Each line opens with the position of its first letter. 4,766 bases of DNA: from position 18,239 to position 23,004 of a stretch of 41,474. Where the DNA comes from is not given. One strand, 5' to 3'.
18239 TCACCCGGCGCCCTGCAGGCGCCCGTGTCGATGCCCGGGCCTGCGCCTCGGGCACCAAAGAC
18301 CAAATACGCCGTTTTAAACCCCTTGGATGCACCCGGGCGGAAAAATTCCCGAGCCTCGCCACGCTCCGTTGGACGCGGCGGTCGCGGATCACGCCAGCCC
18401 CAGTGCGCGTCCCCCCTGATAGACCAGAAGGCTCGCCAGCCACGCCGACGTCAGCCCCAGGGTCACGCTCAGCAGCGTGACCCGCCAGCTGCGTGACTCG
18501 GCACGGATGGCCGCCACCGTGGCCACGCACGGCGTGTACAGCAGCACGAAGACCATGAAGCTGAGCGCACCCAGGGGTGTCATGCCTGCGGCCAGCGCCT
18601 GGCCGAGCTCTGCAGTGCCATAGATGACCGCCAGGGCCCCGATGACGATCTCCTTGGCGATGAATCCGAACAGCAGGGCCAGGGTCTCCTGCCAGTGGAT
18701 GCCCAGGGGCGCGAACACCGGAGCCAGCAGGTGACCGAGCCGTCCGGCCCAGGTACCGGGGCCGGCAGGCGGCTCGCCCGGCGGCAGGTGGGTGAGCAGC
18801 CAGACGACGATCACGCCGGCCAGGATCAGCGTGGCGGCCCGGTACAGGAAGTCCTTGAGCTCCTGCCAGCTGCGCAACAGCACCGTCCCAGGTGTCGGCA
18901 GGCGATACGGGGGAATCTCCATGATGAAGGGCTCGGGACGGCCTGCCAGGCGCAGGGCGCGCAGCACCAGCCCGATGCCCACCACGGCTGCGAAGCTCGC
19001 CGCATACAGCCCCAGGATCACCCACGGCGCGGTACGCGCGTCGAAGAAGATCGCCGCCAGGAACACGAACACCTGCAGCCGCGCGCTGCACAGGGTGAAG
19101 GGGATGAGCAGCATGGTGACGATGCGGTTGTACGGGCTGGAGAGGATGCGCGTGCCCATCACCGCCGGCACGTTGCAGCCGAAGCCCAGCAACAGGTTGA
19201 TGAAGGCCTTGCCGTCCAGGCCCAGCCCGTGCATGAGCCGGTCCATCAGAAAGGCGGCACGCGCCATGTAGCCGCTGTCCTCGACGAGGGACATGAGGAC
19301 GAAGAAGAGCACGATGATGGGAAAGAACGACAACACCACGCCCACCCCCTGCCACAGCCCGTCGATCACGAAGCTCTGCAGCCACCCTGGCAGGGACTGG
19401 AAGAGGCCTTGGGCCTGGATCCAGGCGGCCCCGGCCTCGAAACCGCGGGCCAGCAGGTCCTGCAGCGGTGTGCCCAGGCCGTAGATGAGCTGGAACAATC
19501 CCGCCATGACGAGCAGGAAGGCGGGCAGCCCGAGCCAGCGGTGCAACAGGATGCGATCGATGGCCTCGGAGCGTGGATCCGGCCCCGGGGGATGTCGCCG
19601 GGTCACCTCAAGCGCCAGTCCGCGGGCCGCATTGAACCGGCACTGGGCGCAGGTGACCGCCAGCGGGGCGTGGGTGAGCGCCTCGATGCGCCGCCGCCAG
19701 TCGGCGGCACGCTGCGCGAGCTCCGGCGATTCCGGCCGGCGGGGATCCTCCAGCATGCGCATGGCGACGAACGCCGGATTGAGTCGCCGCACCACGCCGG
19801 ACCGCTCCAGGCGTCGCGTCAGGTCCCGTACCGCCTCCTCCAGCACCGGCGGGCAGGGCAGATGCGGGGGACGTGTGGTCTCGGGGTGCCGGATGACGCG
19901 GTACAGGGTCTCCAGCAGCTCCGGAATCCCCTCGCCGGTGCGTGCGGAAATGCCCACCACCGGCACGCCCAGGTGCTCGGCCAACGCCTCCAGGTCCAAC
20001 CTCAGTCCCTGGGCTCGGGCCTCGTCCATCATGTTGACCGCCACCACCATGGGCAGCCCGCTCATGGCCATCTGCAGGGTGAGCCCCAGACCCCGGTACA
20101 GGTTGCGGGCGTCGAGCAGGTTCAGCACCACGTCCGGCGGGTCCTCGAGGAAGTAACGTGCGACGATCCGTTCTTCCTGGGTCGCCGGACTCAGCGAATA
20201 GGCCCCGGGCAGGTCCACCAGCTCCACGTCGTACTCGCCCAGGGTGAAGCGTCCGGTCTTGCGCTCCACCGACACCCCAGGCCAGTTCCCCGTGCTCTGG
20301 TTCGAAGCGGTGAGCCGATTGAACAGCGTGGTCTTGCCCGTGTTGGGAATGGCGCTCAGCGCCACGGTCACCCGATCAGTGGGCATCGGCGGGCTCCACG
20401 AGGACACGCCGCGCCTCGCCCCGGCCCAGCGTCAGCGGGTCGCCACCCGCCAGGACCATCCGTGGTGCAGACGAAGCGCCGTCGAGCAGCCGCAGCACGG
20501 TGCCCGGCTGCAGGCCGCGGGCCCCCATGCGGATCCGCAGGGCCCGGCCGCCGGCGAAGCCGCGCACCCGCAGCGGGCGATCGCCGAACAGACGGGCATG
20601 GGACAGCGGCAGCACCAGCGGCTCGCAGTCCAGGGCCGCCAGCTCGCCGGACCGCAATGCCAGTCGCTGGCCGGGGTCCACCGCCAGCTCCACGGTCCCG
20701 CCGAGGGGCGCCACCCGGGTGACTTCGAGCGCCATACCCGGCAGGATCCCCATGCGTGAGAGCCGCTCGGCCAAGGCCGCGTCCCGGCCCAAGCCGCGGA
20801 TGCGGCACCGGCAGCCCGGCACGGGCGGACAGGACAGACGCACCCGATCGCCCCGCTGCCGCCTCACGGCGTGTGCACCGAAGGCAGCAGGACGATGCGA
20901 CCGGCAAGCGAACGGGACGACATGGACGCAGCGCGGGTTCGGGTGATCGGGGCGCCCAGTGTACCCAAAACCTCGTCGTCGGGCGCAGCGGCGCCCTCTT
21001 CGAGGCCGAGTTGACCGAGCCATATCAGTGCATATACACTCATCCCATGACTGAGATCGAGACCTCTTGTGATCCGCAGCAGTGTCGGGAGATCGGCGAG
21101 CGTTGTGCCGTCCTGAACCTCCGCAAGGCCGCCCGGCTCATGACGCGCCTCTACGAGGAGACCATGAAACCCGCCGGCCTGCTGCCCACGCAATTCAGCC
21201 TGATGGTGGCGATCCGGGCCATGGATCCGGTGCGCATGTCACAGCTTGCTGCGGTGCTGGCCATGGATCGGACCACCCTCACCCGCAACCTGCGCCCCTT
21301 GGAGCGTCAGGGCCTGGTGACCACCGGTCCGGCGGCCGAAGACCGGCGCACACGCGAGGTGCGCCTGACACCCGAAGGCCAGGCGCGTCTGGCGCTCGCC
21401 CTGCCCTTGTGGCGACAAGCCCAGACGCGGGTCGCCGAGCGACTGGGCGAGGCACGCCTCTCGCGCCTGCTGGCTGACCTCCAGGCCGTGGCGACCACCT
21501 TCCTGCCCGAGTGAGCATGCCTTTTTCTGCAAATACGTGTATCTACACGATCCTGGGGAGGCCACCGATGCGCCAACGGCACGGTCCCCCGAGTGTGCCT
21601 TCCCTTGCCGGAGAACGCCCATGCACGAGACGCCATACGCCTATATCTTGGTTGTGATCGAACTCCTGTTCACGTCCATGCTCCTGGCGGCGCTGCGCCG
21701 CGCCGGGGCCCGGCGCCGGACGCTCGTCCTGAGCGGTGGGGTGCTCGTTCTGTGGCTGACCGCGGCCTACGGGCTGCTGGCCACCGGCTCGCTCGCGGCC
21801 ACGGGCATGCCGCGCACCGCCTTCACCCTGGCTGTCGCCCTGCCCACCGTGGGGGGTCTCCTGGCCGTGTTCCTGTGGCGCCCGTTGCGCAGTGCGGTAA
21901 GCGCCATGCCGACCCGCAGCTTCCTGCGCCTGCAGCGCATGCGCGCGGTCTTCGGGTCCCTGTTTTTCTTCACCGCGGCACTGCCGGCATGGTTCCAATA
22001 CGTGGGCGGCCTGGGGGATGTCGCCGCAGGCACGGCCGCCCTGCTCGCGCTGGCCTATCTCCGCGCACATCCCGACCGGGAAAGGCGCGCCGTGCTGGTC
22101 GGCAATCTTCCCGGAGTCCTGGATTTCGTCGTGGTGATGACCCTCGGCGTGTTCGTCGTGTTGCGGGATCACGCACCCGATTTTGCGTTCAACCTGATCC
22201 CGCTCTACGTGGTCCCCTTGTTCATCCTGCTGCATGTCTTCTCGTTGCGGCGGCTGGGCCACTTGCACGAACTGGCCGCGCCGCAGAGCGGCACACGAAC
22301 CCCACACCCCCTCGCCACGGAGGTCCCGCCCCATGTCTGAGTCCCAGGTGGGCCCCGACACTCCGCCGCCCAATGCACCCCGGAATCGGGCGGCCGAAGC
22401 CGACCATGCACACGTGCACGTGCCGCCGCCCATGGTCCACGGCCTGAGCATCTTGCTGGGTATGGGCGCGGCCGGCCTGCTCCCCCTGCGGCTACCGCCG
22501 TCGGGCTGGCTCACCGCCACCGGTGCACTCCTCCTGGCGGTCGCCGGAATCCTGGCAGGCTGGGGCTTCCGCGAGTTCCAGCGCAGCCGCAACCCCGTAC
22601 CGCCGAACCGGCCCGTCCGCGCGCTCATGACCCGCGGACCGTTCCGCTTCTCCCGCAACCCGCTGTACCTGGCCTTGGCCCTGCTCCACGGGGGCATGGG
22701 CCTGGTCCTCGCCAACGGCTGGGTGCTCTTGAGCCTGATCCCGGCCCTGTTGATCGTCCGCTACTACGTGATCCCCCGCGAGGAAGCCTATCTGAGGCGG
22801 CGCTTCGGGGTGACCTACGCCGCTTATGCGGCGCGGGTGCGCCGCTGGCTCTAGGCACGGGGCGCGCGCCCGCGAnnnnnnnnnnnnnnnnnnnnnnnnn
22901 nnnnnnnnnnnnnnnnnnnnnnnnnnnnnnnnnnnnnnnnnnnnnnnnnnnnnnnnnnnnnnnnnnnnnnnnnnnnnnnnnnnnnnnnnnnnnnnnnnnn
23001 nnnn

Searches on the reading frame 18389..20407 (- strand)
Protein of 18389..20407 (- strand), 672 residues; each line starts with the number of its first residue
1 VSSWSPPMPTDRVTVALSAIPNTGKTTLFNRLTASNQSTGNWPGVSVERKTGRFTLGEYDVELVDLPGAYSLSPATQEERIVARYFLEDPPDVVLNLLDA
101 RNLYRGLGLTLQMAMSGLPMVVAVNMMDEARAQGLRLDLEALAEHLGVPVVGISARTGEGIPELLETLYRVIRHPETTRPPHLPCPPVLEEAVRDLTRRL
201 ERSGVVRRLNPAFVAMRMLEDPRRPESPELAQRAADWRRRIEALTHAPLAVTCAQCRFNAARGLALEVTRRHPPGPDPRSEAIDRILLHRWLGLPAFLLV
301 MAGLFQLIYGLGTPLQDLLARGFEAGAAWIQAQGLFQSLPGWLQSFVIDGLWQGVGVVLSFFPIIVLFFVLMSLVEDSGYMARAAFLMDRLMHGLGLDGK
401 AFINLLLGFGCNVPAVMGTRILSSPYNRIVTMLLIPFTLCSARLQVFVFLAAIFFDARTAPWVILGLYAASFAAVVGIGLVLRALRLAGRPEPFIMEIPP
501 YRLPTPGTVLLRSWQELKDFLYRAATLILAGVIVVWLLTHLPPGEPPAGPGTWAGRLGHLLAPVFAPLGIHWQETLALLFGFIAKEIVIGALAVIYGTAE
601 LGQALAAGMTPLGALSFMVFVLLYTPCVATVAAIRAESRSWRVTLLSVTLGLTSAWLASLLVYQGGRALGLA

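Call 5: search_protein_families(library=pfam, proteins=[window:18389-20407:-], max_evalue=0.01)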
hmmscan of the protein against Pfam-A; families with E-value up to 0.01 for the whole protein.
window:18389-20407:- (672 aa): 6 families
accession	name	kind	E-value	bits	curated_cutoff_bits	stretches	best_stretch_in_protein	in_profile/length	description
PF02421.24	FeoB_N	-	4.8e-55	185.8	27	1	14-167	2-155/156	Ferrous iron transport protein B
PF07670.19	Gate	-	1.6e-40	138.2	29.6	2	358-453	1-103/104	Nucleoside recognition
PF07664.17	FeoB_C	-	1e-15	57.6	26.6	1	464-515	1-53/54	Ferrous iron transport protein B C terminus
PF01926.29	MMR_HSR1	-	1.6e-14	54.4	21.9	1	15-125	2-112/113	50S ribosome-binding GTPase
PF00009.33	GTP_EFTU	-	3.3e-06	27.2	26.5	1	34-172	44-186/188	Elongation factor Tu GTP binding domain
PF09439.16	SRPRB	-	0.003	17.4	25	1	14-73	5-60/178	Signal recognition particle receptor beta subunit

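Call 6: search_protein_families(library=ncbifam, proteins=[window:18389-20407:-], max_evalue=0.01)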
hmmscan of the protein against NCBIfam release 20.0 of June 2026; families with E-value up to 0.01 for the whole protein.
window:18389-20407:- (672 aa): 19 families
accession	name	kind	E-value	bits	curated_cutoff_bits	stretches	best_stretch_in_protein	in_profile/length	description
TIGR00437.1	feoB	equivalog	7.1e-173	576.5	315.65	1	21-637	3-594/594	ferrous iron transport protein B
NF007105.0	PRK09554.1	equivalog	9.3e-141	470.5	683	2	12-600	3-596/772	Fe(2+) transporter permease subunit FeoB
TIGR03594.1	GTPase_EngA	equivalog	1.2e-11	44.2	306.7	1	14-175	2-163/432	ribosome biogenesis GTPase Der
TIGR00231.1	small_GTP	domain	1.4e-08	34.7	42.5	1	13-166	4-160/164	GTP-binding protein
TIGR03596.1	GTPase_YlqF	equivalog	5.3e-08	32.6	208.2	1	12-69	118-173/276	ribosome biogenesis GTPase YlqF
NF003255.0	PRK04213.1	equivalog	2.7e-06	26.9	164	1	14-69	11-62/204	GTP-binding protein EngB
NF000908.1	PRK00089.1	equivalog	4.5e-06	26.2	237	1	15-174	6-169/291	GTPase Era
TIGR02729.1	Obg_CgtA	equivalog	7.9e-05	21.8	280.25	1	15-172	160-328/329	Obg family GTPase CgtA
NF008955.0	PRK12297.1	equivalog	0.0003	19.8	406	0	115-176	273-332/429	GTPase ObgE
TIGR03598.1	GTPase_YsxC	equivalog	0.00034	20.3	124.45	1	10-168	16-185/186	ribosome biogenesis GTP-binding protein YihA/YsxC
TIGR03918.1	GTP_HydF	equivalog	0.00038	19.4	325.55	1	11-174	6-169/392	[FeFe] hydrogenase H-cluster maturation GTPase HydF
NF002828.0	PRK03003.1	equivalog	0.0011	17.6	631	1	12-172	40-200/477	ribosome biogenesis GTPase Der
NF009891.0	PRK13351.1-1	equivalog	0.0013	17.4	597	1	135-183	223-272/681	elongation factor G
NF008956.1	PRK12299.1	equivalog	0.0015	17.5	300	1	15-172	161-325/327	GTPase ObgE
NF007071.0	PRK09518.1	equivalog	0.0015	17.2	953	1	13-176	272-435/706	bifunctional cytidylate kinase/GTPase Der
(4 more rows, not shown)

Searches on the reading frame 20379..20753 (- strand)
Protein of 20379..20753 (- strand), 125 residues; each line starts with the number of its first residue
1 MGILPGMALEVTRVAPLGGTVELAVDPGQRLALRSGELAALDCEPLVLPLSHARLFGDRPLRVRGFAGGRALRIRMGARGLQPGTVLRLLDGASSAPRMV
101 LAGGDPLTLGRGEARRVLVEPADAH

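Call 5: search_protein_families(library=pfam, proteins=[window:20379-20753:-], max_evalue=0.01)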
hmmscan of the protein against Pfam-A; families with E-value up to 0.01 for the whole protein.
seq(125 aa): 1 family
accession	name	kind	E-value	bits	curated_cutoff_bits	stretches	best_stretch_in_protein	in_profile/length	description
PF04023.20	FeoA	-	1.6e-18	67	23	2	61-121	12-74/74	FeoA domain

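Call 6: search_protein_families(library=ncbifam, proteins=[window:20379-20753:-], max_evalue=0.01)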
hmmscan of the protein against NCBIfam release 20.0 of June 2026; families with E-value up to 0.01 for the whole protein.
seq(125 aa): 1 family
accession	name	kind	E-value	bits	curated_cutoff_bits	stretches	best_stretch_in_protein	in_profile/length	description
NF007106.0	PRK09555.1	equivalog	3e-06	26.9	102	1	1-44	29-71/75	ferrous iron transporter A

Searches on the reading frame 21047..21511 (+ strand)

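Call 5: search_protein_families(library=pfam, proteins=[window:21047-21511:+], max_evalue=0.01)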
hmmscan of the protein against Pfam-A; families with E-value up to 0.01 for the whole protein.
seq(155 aa): 12 families
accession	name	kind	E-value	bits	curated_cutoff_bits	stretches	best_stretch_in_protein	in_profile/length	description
PF12802.13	MarR_2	-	2.9e-10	40.6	27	1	44-101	2-60/61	MarR family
PF01047.28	MarR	-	5.6e-10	39.4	24.6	1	47-101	3-57/59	MarR family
PF13463.12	HTH_27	-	3.4e-07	30.9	22.2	1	55-111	11-68/68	Winged helix DNA-binding domain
PF12840.13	HTH_20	-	4e-05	23.9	27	1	64-92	21-49/51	Helix-turn-helix domain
PF25213.1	HVO_A0261_N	-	0.00011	22.5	35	1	51-114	15-70/86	HVO_A0261 N-terminal domain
PF13545.12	HTH_Crp_2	-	0.0003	21.1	27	1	61-94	22-56/70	Crp-like helix-turn-helix domain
PF03551.20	PadR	-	0.0013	19.1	27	1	70-116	26-74/75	Transcriptional regulator PadR-like family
PF09339.16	HTH_IclR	-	0.0013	18.9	22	1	58-93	15-50/52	IclR helix-turn-helix domain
PF00392.27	GntR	-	0.0015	18.6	27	0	60-93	22-56/64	Bacterial regulatory proteins, gntR family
PF02082.26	Rrf2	-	0.0022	18.6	30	0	57-93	18-55/132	Iron-dependent Transcriptional regulator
PF01638.23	HxlR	-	0.0031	17.8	20.8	1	60-113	17-71/91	HxlR-like helix-turn-helix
PF13412.12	HTH_24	-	0.0037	17.3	21.9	0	64-92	20-48/48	Winged helix-turn-helix DNA-binding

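Call 6: search_protein_families(library=ncbifam, proteins=[window:21047-21511:+], max_evalue=0.01)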
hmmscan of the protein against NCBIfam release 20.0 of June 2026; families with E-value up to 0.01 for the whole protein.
seq(155 aa): 12 families
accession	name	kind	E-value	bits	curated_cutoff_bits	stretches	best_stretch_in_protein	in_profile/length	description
NF041230.1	BagL_FevM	exception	1.6e-13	50.9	230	1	20-148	15-141/145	MarR family transcriptional regulator BagL/FevM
NF053777.1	Saro0803TransReg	equivalog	2.2e-11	43.6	200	1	23-145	13-135/140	Saro_0803 family transcriptional regulator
TIGR02337.1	HpaR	equivalog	1.1e-10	41.4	121.2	1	27-144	8-125/130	homoprotocatechuate degradation operon regulator HpaR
NF052638.1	TransRegOhrRVib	equivalog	5.9e-10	39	200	1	23-129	13-119/141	transcriptional regulator OhrR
NF045593.1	bilirub_TF_BilQ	equivalog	8.8e-09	35.2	125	1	35-150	18-133/135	bilirubin utilization transcriptional regulator BilQ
NF008565.1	PRK11512.1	equivalog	2.3e-08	34.2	240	1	33-113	26-106/144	multiple antibiotic resistance transcriptional regulator MarR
NF002926.0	PRK03573.1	equivalog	2.9e-07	30.5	120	1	24-113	8-98/144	transcriptional regulator SlyA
NF008122.0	PRK10870.1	equivalog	2.3e-05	24.2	157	1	40-129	48-139/176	transcriptional repressor MprA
NF050133.1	TransRegFabT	equivalog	0.00019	21.7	200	1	56-147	38-129/138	fatty acid biosynthesis transcriptional regulator FabT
NF033788.1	HTH_metalloreg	subfamily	0.00039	20.2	55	1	47-94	11-58/77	metalloregulator ArsR/SmtB family transcription factor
TIGR03433.1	padR_acidobact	paralog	0.0016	18.5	101.8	1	69-131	33-97/101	PadR family transcriptional regulator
NF010349.0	PRK13777.1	equivalog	0.002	17.5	153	1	36-131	35-130/190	HTH-type transcriptional regulator Hpr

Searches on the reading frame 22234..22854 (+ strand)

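Call 5: search_protein_families(library=pfam, proteins=[window:22234-22854:+], max_evalue=0.01)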
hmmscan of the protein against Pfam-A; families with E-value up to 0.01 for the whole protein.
window:22234-22854:+ (206 aa): 2 families
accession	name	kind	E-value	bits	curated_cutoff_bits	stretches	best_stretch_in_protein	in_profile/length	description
PF04191.18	PEMT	-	4.1e-10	40.5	25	1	94-192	3-103/105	Phospholipid methyltransferase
PF04140.19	ICMT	-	0.0075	17.1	24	1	126-187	30-93/95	Isoprenylcysteine carboxyl methyltransferase (ICMT) family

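Call 6: search_protein_families(library=ncbifam, proteins=[window:22234-22854:+], max_evalue=0.01)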
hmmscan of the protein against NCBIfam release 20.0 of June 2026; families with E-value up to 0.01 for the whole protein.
window:22234-22854:+ (206 aa): 3 families
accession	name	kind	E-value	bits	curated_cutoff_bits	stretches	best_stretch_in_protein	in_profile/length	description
NF040696.1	isopcys_mtase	equivalog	6.5e-08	32.6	160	1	129-204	110-185/190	protein-S-isoprenylcysteine O-methyltransferase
NF047839.1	PspM_Rv2743c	equivalog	0.0033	17.4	80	1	70-133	22-85/220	phage shock envelope stress response protein PspM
TIGR04571.1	LmtA_Leptospira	exception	0.005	16.6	325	1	135-202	92-159/252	lipid A Kdo2 1-phosphate O-methyltransferase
